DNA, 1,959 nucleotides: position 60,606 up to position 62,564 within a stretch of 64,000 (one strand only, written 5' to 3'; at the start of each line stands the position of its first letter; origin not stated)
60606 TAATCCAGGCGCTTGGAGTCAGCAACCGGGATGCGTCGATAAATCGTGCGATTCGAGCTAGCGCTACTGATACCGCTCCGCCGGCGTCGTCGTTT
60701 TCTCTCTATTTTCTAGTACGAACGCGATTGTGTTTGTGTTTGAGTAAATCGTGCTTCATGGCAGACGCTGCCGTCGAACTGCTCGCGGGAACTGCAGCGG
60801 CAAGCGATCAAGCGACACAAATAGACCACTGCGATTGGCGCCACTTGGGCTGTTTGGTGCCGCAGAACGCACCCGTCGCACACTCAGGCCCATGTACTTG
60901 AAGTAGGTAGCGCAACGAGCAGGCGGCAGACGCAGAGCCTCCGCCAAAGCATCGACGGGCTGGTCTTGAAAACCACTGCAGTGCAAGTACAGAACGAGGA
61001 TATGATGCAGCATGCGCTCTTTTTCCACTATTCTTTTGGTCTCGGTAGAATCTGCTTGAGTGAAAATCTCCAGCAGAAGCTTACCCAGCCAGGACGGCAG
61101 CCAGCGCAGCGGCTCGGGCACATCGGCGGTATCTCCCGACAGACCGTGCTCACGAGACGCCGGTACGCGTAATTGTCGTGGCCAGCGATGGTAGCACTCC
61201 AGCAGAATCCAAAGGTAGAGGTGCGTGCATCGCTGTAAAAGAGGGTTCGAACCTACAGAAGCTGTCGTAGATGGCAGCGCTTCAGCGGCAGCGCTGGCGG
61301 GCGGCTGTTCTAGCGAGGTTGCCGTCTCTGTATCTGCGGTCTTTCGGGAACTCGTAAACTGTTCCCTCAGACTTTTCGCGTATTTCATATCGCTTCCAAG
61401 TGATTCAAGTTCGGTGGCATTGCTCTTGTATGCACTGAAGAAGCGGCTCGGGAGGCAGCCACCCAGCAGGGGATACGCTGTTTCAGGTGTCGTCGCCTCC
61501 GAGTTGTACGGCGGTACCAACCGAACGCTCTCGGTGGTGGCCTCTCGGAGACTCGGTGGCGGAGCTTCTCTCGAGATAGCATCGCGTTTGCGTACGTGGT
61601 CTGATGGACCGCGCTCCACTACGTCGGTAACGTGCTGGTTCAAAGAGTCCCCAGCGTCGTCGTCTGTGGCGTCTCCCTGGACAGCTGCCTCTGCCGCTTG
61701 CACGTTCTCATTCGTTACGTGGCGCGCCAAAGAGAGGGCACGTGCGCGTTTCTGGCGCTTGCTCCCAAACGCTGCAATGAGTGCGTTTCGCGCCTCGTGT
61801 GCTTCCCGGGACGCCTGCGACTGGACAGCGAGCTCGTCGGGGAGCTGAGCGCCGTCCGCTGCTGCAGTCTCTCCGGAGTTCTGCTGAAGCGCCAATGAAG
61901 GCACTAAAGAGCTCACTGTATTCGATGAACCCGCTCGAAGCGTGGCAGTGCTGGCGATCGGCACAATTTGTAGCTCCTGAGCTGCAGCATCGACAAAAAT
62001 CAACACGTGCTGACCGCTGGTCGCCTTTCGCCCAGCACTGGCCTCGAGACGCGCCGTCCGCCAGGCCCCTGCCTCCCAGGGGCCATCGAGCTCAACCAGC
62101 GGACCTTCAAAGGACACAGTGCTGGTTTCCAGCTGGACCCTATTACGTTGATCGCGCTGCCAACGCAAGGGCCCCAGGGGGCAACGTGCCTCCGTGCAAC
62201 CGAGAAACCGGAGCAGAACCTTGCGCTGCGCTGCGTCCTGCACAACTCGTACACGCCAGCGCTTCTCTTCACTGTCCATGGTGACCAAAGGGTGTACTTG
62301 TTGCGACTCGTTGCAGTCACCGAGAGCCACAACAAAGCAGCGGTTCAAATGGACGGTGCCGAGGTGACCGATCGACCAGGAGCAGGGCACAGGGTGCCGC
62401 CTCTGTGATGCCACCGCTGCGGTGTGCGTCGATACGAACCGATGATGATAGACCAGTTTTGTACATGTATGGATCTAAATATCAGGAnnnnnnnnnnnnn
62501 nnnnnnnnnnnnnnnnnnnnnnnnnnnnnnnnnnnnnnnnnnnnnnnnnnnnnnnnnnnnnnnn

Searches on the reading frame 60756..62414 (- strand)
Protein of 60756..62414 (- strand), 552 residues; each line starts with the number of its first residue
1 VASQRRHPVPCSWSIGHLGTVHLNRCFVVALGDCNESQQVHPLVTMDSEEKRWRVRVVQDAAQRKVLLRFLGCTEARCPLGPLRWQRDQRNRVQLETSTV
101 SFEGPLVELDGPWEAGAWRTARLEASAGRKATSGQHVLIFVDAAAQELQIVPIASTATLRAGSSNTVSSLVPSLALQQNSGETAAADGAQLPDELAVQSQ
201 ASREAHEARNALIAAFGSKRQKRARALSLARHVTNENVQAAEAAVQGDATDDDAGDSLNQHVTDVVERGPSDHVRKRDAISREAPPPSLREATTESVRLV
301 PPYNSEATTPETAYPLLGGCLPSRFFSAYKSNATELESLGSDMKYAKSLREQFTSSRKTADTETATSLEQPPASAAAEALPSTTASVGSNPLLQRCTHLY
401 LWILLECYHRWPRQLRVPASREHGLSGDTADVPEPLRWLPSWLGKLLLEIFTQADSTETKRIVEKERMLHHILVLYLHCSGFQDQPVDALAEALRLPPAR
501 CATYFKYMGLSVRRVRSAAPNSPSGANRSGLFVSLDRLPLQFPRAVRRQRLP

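Call 28: search_protein_families(library=pfam, max_evalue=0.00001, proteins=[window:60756-62414:-])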
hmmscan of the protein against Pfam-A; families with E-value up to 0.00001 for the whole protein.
window:60756-62414:- (552 aa): 1 family
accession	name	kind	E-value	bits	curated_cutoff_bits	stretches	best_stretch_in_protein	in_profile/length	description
PF06870.17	RNA_pol_I_A49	-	3.3e-24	85.9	27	1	135-543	48-377/377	A49-like RNA polymerase I associated factor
